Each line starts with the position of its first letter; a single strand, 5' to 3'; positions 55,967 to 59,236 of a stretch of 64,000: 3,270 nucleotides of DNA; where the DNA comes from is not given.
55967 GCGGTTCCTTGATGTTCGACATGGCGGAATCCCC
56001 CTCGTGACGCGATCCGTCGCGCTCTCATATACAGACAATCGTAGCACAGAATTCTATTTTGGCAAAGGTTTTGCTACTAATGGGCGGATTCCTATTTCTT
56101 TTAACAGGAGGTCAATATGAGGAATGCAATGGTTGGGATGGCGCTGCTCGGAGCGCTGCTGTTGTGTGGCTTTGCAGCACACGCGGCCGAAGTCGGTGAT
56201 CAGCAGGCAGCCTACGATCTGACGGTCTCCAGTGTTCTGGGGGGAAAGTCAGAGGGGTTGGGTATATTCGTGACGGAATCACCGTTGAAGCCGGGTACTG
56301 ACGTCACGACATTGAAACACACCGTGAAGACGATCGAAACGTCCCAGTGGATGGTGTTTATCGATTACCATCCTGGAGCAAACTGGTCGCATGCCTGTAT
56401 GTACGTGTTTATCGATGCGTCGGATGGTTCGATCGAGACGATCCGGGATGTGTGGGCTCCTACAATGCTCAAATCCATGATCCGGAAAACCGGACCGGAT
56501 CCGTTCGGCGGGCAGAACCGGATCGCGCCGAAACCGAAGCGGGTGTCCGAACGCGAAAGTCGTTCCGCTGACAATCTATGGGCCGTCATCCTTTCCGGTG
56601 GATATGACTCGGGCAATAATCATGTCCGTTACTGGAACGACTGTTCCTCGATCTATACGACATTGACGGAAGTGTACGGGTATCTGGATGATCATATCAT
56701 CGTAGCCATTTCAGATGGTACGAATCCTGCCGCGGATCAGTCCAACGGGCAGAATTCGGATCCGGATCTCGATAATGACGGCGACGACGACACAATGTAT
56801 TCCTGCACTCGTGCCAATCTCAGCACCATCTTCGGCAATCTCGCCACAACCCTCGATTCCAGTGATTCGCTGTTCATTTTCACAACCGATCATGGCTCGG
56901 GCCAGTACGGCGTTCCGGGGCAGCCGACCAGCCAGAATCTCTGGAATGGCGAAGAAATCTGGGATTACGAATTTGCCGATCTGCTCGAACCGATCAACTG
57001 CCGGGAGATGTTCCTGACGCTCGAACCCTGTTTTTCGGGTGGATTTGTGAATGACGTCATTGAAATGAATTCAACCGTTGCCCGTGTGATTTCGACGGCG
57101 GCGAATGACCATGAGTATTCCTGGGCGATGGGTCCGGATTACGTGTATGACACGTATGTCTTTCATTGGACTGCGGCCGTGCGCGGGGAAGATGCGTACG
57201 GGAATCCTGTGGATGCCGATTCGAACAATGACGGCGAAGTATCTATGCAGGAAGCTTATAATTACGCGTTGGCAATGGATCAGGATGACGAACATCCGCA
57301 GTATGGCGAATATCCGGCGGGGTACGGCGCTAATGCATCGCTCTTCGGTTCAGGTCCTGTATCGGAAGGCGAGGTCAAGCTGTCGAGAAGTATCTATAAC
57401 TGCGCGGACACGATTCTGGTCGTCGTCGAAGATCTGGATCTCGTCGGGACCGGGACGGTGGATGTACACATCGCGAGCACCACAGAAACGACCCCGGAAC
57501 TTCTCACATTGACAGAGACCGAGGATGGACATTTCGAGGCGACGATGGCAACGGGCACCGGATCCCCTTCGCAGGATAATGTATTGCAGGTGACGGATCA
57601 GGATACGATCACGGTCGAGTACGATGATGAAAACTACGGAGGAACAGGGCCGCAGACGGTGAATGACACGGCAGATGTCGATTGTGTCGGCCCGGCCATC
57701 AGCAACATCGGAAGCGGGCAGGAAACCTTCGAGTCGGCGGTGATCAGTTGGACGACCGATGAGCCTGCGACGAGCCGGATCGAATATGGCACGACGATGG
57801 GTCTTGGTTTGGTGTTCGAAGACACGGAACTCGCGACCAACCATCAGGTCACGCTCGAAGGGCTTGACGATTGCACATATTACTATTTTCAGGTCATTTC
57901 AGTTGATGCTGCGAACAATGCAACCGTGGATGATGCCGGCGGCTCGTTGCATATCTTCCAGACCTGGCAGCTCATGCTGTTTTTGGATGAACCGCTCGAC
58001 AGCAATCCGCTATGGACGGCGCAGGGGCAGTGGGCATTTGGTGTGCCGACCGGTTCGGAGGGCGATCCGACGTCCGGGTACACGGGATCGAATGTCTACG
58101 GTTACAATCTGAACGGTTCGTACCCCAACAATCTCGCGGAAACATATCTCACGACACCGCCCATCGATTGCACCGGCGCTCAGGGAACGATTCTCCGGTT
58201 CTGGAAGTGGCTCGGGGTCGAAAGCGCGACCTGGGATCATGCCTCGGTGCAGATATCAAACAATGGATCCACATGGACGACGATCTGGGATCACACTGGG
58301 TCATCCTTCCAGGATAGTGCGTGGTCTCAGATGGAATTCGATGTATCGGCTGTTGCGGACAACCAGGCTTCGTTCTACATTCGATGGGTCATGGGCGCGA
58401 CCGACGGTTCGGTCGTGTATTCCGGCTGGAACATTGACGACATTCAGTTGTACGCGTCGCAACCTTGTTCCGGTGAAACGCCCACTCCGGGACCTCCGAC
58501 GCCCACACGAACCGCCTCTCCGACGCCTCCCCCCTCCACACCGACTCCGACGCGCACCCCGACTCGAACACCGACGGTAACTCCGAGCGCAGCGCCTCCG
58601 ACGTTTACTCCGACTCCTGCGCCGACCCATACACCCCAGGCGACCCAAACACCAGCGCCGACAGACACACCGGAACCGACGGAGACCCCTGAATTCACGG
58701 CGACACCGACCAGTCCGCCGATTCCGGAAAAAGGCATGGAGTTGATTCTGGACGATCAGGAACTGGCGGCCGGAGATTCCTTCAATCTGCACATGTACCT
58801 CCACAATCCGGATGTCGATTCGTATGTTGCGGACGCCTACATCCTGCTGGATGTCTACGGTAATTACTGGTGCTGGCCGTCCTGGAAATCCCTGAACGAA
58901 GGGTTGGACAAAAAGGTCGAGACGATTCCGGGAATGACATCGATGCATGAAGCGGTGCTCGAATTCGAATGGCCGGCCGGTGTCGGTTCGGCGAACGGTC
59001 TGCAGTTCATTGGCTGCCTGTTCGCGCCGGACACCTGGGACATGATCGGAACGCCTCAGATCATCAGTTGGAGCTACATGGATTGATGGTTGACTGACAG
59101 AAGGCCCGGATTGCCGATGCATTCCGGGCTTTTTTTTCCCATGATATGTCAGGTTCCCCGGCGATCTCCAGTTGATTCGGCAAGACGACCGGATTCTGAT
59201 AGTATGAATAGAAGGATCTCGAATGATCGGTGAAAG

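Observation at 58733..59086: A conserved ~115-aa C-terminal domain shared by three unrelated secreted proteins: candidate undescribed sorting or secretion tag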

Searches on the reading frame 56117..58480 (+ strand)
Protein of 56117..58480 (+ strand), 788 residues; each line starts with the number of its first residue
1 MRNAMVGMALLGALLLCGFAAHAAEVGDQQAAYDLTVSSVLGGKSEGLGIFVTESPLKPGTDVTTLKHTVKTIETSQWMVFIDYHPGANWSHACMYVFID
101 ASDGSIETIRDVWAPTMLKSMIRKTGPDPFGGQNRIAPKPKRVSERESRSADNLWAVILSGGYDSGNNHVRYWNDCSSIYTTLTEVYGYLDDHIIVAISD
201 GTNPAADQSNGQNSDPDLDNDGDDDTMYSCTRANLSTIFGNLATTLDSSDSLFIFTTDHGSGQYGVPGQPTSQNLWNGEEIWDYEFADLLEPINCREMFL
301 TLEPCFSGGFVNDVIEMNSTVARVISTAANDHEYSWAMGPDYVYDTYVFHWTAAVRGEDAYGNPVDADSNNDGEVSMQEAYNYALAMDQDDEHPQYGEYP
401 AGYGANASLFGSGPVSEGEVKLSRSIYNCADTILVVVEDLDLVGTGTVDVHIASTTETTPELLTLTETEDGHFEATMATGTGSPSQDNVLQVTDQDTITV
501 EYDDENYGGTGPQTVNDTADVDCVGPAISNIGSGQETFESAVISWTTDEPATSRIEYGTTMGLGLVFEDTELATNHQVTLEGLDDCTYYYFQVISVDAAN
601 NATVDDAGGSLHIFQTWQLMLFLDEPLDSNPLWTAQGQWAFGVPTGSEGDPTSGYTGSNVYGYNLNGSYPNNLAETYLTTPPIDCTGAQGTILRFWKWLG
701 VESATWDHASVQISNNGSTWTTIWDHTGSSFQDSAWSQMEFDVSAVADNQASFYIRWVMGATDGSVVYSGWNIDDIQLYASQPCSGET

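Call 60: find_homologous_proteins(query=window:56117-58480:+, max_evalue=1e-10)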
Query window:56117-58480:+ (788 aa): 594 proteins with E <= 1e-10 among 8000 candidates; the best 120 are listed.
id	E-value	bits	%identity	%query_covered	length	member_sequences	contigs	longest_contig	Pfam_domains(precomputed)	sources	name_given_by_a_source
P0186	0.0e+0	1829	100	100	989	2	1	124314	PF01650.24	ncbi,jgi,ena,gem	-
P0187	0.0e+0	1426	78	99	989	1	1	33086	PF01650.24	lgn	-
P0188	0.0e+0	1235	58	100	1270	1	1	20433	PF00404.25,PF01650.24,PF20773.6,PF21471.4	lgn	-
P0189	0.0e+0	1073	61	100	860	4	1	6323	PF01650.24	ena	-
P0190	0.0e+0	1060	59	99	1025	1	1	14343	PF01650.24,PF16656.12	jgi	jgi:Peptidase C13 family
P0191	0.0e+0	1057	59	99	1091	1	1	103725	PF01650.24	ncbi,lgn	-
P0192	0.0e+0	1055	60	98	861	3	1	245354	PF01650.24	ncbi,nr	ncbi:caspase family protein [bacterium]|nr:caspase family protein [candidate division CSSED10-310 ba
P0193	0.0e+0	1048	60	100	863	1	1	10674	PF01650.24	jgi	-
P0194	0.0e+0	1045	58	99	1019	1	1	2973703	PF01650.24,PF16656.12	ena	-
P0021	0.0e+0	1040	60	98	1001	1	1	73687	PF01650.24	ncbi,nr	ncbi:hypothetical protein JXA40_02465 [bacterium]|nr:hypothetical protein [candidate division CSSED1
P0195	2.2e-293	994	57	98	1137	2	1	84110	PF01650.24,PF16656.12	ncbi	-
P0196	4.2e-286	970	58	96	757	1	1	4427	PF01650.24,PF16656.12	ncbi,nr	ncbi:hypothetical protein K8T06_04520, partial [bacterium]|nr:hypothetical protein [bacterium]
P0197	2.0e-278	944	54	99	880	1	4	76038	PF00404.25,PF01650.24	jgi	jgi:hypothetical protein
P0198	7.4e-274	929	53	99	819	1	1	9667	PF01650.24,PF16656.12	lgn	-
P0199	2.5e-269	914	54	99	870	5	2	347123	PF01650.24,PF16656.12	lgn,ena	-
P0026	1.1e-253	862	52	99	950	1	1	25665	PF01650.24,PF16656.12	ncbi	-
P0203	4.6e-212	725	46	99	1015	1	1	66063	PF01650.24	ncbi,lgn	-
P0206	7.0e-207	708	63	64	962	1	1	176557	PF01650.24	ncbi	-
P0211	2.5e-108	382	45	52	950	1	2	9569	PF01650.24,PF13860.13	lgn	-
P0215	2.5e-106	375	51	48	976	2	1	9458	PF01650.24,PF18962.8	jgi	-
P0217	1.2e-105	373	45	51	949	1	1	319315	PF01650.24,PF18962.8,PF13860.13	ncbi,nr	ncbi:MAG: T9SS type A sorting domain-containing protein [bacterium]|nr:T9SS type A sorting domain-co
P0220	1.3e-105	373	46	49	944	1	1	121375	PF01650.24,PF13860.13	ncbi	-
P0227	9.3e-105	370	43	63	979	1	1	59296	PF01650.24,PF18962.8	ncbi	-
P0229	1.2e-104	369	43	61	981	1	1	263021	PF01650.24,PF18962.8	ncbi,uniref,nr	ncbi:hypothetical protein CEE37_09610 [candidate division LCP-89 bacterium B3_LCP]|uniref:Secretion 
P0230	2.1e-104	369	45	61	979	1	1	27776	PF01650.24,PF18962.8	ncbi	-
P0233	4.9e-104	367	44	51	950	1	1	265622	PF01650.24,PF13860.13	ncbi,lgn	ncbi:MAG: C13 family peptidase [Candidatus Eisenbacteria bacterium]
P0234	6.4e-104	367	45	49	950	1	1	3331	PF01650.24,PF13860.13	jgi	jgi:hypothetical protein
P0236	9.9e-104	366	44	61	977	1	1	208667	PF01650.24,PF18962.8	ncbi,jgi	-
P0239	2.1e-103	365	44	52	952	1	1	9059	PF01650.24,PF13860.13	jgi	jgi:hypothetical protein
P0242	9.5e-103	363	47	50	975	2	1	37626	PF01650.24,PF18962.8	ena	-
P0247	1.5e-102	362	45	49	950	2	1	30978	PF01650.24,PF13860.13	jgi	-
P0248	1.7e-102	362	44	52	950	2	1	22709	PF01650.24,PF20773.6,PF13860.13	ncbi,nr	ncbi:MAG: hypothetical protein GF330_01040 [Candidatus Eisenbacteria bacterium]|nr:hypothetical prot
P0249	2.1e-102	362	44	50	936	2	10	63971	PF01650.24,PF13860.13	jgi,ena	-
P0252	3.5e-102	361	46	52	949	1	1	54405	PF01650.24,PF13860.13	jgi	jgi:hypothetical protein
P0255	1.0e-101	360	46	50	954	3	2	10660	PF01650.24,PF13860.13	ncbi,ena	-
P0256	1.3e-101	359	47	53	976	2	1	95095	PF01650.24,PF18962.8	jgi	jgi:hypothetical protein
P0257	1.5e-101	359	43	59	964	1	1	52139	PF01650.24,PF13860.13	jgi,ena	-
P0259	1.7e-101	359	42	61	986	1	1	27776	PF01650.24,PF18962.8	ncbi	-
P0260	1.7e-101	359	43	60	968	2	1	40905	PF01650.24,PF18962.8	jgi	jgi:hypothetical protein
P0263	3.1e-101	358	43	59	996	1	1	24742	PF01650.24,PF18962.8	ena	-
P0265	3.7e-101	358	44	51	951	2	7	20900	PF01650.24,PF13860.13,PF21471.4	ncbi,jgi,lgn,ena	-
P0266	4.1e-101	358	47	51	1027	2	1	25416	PF01650.24,PF18962.8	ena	-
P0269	1.7e-100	356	42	52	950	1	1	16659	PF01650.24,PF13860.13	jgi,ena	-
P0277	7.8e-100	354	44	55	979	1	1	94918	PF01650.24,PF18962.8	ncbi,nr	ncbi:MAG: T9SS type A sorting domain-containing protein [bacterium]|nr:T9SS type A sorting domain-co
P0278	1.1e-99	353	44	53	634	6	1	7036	PF01650.24,PF18962.8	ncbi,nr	ncbi:MAG TPA: T9SS type A sorting domain-containing protein [Bacteroidetes bacterium]|nr:T9SS type A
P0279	1.2e-99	353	46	50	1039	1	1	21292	PF01650.24,PF18962.8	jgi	jgi:hypothetical protein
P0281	1.9e-99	352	45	49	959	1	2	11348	PF01650.24,PF13860.13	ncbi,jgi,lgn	-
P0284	2.3e-99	352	44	49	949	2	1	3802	PF01650.24,PF13860.13,PF21471.4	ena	-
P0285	3.1e-99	352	45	51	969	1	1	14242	PF01650.24,PF13860.13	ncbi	ncbi:MAG: FlgD immunoglobulin-like domain containing protein [Candidatus Eisenbacteria bacterium]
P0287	3.5e-99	351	43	58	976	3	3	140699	PF01650.24,PF18962.8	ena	-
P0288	3.5e-99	351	45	49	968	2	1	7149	PF01650.24,PF13860.13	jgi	-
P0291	5.9e-99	351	44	48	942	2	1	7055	PF01650.24,PF13860.13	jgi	jgi:hypothetical protein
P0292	1.2e-98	350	44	49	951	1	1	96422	PF01650.24,PF13860.13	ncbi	-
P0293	2.1e-98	349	43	52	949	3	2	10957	PF01650.24,PF13860.13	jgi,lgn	-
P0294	2.2e-98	349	43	59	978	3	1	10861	PF01650.24,PF18962.8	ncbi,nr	ncbi:T9SS type A sorting domain-containing protein [bacterium]|nr:T9SS type A sorting domain-contain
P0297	3.5e-98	348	44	52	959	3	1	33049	PF01650.24,PF13860.13,PF21471.4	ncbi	-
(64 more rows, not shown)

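Call 89: list_cluster_members(proteins=[P0186, P0188, P0191, P0192, P0194, P0195, P0199, P0203, P0026, P0206])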
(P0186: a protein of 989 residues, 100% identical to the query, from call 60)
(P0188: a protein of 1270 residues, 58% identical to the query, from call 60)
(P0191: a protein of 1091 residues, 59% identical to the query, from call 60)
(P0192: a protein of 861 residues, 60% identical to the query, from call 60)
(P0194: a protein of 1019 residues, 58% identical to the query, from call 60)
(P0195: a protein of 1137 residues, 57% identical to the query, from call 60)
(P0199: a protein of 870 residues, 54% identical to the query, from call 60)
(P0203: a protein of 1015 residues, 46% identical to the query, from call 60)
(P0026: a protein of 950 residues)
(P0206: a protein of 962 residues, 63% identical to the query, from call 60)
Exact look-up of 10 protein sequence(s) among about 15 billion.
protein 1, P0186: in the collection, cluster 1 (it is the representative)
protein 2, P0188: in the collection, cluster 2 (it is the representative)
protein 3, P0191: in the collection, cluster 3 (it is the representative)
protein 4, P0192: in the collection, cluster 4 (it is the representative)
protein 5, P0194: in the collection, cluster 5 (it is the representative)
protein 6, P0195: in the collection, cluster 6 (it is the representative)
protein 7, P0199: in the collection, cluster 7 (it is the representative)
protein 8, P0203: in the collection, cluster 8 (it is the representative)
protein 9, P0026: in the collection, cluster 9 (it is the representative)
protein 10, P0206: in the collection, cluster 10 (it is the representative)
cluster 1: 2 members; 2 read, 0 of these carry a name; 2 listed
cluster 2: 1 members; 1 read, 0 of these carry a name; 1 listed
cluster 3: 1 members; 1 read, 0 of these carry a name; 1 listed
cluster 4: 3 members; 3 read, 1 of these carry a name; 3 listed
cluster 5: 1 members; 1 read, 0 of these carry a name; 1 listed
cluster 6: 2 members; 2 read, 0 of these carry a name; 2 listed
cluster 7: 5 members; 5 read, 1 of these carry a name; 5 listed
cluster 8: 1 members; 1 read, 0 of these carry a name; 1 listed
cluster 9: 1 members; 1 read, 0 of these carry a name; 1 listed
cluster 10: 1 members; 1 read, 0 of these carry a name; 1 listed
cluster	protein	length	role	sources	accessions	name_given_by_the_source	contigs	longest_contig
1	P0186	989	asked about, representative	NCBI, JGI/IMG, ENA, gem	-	-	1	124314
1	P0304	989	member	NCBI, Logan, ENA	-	-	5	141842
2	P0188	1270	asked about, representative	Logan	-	-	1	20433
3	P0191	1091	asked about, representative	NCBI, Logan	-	-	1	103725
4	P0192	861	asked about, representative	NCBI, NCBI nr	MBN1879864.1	caspase family protein [bacterium] | caspase family protein [candidate division CSSED10-310 bacterium]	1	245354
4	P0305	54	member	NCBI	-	-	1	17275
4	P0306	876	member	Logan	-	-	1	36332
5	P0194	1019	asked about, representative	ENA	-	-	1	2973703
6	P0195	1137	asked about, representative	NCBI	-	-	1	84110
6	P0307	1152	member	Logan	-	-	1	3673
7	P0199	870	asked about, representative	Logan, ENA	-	-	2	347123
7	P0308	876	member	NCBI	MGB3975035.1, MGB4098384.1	MAG: C13 family peptidase [bacterium]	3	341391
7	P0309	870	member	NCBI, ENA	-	-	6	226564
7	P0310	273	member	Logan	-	-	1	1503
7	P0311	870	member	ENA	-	-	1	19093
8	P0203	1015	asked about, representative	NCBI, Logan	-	-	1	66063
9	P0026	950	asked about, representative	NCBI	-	-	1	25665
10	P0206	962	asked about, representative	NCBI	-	-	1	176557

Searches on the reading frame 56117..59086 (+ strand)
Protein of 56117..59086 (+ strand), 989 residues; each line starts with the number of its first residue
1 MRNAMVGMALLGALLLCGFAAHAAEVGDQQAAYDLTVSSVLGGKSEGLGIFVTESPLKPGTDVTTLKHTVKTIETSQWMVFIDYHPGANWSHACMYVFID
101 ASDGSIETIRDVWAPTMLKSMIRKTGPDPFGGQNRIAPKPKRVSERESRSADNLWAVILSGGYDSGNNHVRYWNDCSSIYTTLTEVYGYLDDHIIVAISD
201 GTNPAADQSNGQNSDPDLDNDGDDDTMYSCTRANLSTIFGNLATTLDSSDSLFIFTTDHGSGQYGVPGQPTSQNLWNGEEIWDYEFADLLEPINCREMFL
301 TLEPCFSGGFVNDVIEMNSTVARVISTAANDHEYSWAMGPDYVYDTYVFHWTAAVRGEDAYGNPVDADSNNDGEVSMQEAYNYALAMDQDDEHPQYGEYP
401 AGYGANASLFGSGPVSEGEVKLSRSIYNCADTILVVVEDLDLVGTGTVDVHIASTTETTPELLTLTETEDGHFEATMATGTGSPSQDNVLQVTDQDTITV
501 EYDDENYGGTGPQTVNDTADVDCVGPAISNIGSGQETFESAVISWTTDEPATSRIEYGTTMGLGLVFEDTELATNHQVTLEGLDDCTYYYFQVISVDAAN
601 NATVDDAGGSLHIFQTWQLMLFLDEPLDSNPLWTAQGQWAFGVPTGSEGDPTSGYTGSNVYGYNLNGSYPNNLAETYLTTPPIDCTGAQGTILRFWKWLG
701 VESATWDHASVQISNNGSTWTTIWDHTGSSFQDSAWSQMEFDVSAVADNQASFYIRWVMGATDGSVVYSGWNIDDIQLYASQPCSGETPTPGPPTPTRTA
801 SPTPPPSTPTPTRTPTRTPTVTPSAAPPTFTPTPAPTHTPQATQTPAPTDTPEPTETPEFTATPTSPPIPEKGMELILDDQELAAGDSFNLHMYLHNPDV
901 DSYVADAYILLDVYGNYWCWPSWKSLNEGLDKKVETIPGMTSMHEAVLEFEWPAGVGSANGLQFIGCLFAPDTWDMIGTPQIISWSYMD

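Call 4: search_protein_families(library=pfam, proteins=[window:56117-59086:+], max_evalue=1)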
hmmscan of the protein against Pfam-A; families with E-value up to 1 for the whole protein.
window:56117-59086:+ (989 aa): 4 families
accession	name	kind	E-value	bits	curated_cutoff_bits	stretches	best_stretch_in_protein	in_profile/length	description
PF01650.23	Peptidase_C13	-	1e-10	42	22.8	1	155-347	2-200/258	Peptidase C13 family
PF16656.11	Pur_ac_phosph_N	-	0.0001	23.2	30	1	539-596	13-81/93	Purple acid Phosphatase, N-terminal domain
PF20773.4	InhA-like_MAM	-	0.00086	19.3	26.9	1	676-779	51-163/191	Immune inhibitor A-like, MAM domain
PF21471.3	Reelin_subrepeat-B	-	0.037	14.2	27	1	675-777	24-125/127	Reelin subrepeat B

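Call 5: search_protein_families(library=ncbifam, proteins=[window:56117-59086:+], max_evalue=1)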
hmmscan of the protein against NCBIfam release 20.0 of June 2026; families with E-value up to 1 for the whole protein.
window:56117-59086:+ (989 aa): 3 families
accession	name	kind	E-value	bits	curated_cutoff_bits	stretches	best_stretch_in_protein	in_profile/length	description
NF052345.1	S_layer_anammox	exception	0.0014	16.1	1400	1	416-555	1049-1197/1596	Kustd1514 family S-layer glycoprotein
NF033761.1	gliding_GltJ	equivalog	0.075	12.1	450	1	782-862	410-485/671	adventurous gliding motility protein GltJ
NF040983.1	BimA_second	exception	0.37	9.6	600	1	781-867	88-173/381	trimeric autotransporter actin-nucleating factor BimA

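Call 33: find_encoding_contigs(protein=window:56117-59083:+, flank=2000, max_places=3)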
Protein window:56117-59083:+ (989 aa): no gene with exactly this product is on record in the collection.
